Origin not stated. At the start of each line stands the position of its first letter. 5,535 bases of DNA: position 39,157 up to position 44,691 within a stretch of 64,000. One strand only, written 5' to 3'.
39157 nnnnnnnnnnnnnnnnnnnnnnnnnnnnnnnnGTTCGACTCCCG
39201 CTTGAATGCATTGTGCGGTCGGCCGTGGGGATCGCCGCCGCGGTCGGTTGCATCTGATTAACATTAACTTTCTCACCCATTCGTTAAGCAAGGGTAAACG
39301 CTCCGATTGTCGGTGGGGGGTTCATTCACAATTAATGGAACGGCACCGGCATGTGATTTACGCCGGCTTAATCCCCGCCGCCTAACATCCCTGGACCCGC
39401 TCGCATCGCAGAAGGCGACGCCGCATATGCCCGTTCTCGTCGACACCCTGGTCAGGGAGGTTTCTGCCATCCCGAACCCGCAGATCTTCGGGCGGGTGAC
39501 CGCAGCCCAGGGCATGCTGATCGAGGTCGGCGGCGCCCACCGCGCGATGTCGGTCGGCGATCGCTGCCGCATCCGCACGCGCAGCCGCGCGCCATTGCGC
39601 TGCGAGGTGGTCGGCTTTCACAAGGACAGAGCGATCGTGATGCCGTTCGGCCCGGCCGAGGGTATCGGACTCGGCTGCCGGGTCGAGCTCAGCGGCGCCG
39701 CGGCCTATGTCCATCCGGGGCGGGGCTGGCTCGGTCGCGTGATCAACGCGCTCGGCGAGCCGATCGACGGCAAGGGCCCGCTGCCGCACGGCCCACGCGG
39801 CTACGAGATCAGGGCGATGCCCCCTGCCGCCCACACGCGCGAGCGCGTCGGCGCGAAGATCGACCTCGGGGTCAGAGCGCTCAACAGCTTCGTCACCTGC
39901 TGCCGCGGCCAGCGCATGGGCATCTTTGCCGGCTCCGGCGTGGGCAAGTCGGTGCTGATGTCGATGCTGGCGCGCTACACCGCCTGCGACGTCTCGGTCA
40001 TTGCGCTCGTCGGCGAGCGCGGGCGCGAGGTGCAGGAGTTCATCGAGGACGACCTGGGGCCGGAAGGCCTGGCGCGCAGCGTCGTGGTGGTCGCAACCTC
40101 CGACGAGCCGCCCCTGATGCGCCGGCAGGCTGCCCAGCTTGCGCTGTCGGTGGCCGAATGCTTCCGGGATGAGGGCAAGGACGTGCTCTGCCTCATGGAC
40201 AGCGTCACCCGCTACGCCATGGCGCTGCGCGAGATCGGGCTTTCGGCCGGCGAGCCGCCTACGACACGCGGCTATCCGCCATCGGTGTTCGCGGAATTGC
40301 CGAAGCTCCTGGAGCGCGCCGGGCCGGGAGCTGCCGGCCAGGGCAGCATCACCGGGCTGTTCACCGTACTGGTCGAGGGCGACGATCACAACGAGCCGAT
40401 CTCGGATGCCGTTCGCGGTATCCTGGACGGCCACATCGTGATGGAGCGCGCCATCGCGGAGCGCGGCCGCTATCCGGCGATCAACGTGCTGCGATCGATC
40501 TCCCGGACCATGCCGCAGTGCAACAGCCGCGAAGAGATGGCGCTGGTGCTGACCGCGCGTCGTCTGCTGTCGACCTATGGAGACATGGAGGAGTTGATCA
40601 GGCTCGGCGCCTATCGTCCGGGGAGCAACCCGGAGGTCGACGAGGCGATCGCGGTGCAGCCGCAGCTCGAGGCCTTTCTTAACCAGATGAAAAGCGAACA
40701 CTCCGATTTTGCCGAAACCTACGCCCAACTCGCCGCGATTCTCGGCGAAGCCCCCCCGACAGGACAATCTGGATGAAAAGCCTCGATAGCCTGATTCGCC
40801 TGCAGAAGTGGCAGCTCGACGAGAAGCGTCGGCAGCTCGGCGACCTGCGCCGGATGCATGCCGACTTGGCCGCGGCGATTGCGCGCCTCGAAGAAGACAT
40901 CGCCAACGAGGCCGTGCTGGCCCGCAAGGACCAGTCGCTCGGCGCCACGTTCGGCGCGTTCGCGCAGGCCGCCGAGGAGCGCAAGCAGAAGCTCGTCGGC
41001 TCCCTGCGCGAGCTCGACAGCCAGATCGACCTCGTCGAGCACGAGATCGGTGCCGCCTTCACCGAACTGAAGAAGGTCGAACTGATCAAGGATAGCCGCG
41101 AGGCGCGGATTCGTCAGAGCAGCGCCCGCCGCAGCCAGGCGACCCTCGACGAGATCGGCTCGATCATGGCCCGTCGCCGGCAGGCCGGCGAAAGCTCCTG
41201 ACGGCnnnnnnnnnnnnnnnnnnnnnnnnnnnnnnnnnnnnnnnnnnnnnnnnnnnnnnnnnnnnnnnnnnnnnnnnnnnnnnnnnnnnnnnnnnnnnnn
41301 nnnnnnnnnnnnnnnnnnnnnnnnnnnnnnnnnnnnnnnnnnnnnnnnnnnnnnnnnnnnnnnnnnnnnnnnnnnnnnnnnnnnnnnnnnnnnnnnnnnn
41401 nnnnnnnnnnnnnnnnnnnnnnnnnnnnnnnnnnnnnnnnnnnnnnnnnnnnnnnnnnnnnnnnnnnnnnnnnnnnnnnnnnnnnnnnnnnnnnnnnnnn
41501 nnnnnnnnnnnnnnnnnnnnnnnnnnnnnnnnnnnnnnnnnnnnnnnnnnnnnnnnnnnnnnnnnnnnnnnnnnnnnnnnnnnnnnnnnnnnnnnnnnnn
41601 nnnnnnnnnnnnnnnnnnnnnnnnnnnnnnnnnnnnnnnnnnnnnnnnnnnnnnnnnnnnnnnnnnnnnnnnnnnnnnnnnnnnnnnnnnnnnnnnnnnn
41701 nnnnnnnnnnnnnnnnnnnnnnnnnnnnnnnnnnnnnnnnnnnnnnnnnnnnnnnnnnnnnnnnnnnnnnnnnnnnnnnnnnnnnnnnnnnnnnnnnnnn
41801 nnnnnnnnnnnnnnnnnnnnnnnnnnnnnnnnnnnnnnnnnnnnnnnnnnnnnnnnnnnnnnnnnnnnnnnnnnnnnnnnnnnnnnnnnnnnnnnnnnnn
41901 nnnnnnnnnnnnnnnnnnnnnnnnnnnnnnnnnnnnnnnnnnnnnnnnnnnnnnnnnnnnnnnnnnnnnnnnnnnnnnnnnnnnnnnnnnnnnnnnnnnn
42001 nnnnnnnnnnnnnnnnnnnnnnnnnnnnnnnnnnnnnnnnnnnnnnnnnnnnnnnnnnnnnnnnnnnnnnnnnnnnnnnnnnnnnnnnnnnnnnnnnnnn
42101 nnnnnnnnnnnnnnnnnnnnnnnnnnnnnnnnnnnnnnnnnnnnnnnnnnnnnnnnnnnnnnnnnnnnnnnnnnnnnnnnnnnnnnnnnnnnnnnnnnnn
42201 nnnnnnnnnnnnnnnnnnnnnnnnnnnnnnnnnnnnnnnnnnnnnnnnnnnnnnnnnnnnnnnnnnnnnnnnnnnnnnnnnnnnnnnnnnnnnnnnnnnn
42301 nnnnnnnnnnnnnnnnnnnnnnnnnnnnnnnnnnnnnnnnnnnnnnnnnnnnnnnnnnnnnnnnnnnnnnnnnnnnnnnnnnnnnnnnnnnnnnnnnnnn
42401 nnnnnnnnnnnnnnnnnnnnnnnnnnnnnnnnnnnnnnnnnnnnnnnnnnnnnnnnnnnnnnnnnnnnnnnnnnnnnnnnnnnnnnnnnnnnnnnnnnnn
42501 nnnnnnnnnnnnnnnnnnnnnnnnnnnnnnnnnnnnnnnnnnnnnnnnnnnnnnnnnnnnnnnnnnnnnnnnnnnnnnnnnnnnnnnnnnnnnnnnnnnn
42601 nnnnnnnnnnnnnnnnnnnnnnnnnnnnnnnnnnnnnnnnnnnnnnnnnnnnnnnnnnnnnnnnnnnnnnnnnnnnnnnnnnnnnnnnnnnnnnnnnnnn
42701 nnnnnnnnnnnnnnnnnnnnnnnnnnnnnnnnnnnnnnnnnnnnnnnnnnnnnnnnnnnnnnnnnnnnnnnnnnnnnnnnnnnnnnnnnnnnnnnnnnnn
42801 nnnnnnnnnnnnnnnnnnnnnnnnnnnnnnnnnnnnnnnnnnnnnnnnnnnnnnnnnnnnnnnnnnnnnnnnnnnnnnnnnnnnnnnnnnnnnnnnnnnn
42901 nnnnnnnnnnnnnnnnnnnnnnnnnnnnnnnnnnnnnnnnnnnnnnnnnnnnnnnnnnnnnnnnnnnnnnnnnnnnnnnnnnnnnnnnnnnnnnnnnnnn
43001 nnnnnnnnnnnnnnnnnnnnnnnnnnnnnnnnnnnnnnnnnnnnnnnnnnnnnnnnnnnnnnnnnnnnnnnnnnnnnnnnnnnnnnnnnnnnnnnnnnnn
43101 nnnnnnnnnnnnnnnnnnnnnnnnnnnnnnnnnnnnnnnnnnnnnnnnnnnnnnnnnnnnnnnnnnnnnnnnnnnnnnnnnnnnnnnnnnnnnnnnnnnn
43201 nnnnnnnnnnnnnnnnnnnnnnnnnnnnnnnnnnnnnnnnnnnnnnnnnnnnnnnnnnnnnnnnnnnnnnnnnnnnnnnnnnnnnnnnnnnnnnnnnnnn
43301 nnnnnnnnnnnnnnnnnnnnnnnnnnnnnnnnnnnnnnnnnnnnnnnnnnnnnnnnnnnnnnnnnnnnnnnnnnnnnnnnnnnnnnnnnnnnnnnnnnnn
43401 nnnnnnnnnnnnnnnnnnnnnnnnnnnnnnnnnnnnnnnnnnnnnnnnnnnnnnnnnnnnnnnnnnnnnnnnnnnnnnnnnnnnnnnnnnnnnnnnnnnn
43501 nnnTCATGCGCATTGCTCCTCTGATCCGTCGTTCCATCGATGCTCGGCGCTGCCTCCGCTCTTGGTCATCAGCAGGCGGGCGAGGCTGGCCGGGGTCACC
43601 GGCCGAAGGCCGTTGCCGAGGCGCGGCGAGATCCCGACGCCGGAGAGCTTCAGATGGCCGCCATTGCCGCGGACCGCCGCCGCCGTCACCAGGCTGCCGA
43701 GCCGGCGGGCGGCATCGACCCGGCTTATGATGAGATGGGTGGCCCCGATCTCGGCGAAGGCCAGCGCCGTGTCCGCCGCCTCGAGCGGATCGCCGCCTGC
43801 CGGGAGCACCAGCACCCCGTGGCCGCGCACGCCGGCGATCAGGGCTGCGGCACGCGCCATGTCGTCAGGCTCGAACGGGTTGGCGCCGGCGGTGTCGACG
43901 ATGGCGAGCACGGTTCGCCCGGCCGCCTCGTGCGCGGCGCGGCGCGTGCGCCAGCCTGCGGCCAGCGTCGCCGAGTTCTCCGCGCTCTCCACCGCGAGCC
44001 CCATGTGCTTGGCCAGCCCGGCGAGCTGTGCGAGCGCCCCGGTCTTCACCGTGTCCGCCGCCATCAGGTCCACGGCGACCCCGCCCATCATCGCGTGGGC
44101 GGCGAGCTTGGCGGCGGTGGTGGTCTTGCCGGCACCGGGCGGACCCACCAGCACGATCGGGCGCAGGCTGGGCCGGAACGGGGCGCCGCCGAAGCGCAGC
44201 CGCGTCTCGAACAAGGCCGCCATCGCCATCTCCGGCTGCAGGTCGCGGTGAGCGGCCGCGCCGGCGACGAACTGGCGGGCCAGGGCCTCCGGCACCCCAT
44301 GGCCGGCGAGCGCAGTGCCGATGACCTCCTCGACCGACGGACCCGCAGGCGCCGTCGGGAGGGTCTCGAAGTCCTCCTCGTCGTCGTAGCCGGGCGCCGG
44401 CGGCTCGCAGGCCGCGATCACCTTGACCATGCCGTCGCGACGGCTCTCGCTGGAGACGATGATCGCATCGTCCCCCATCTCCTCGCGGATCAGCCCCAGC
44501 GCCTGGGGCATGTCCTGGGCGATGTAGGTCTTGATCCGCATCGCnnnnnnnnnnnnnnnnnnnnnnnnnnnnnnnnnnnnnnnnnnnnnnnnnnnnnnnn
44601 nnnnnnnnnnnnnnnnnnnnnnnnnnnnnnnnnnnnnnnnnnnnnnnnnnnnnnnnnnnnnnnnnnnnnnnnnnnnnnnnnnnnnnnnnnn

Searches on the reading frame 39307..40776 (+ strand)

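Call 11: search_protein_families(library=pfam, proteins=[window:39307-40776:+], max_evalue=0.001)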
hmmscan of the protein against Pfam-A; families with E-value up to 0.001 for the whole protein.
window:39307-40776:+ (489 aa): 3 families
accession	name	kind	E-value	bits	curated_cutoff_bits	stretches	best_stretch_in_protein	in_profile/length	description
PF00006.31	ATP-synt_ab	-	9.1e-88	293.9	29.5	1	188-399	1-213/213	ATP synthase alpha/beta family, nucleotide-binding domain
PF18269.6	T3SS_ATPase_C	-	1.4e-23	82.9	22.7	1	407-476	2-71/72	T3SS EscN ATPase C-terminal domain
PF02874.29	ATP-synt_ab_N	-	1.8e-05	25.6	20.9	1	64-128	1-67/69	ATP synthase alpha/beta family, beta-barrel domain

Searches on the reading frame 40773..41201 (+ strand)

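Call 11: search_protein_families(library=pfam, proteins=[window:40773-41201:+], max_evalue=0.001)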
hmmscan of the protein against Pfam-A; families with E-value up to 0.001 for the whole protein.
window:40773-41201:+ (142 aa): 1 family
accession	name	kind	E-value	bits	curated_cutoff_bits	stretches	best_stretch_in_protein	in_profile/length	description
PF02050.21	FliJ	-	8.9e-05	23.1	28.4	1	16-130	1-120/123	Flagellar FliJ protein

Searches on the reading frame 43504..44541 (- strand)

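Call 11: search_protein_families(library=pfam, proteins=[window:43504-44541:-], max_evalue=0.001)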
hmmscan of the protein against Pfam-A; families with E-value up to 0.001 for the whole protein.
window:43504-44541:- (345 aa): 9 families
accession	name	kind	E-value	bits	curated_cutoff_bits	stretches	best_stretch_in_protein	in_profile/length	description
PF00448.28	SRP54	-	1.7e-20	74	22.7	1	129-293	4-168/196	SRP54-type protein, GTPase domain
PF13671.12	AAA_33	-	4.4e-05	24.3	27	1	129-225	2-85/143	AAA domain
PF20720.3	nSTAND3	-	0.00016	21.8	27.2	1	129-157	20-48/155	Novel STAND NTPase 3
PF13401.12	AAA_22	-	0.00017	22.3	27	1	128-216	7-91/130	AAA domain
PF01695.23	IstB_IS21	-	0.00021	21.3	24.1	0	128-163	94-129/238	IstB-like ATP binding protein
PF13521.12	AAA_28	-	0.00022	21.9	27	1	129-152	2-23/164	AAA domain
PF13604.12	AAA_30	-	0.00027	21.2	27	1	130-220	22-99/191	AAA domain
PF13191.12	AAA_16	-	0.00043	21.3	32.6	1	121-203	19-100/167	AAA ATPase domain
PF13238.12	AAA_18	-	0.00062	20.7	29.4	1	129-160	1-32/128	AAA domain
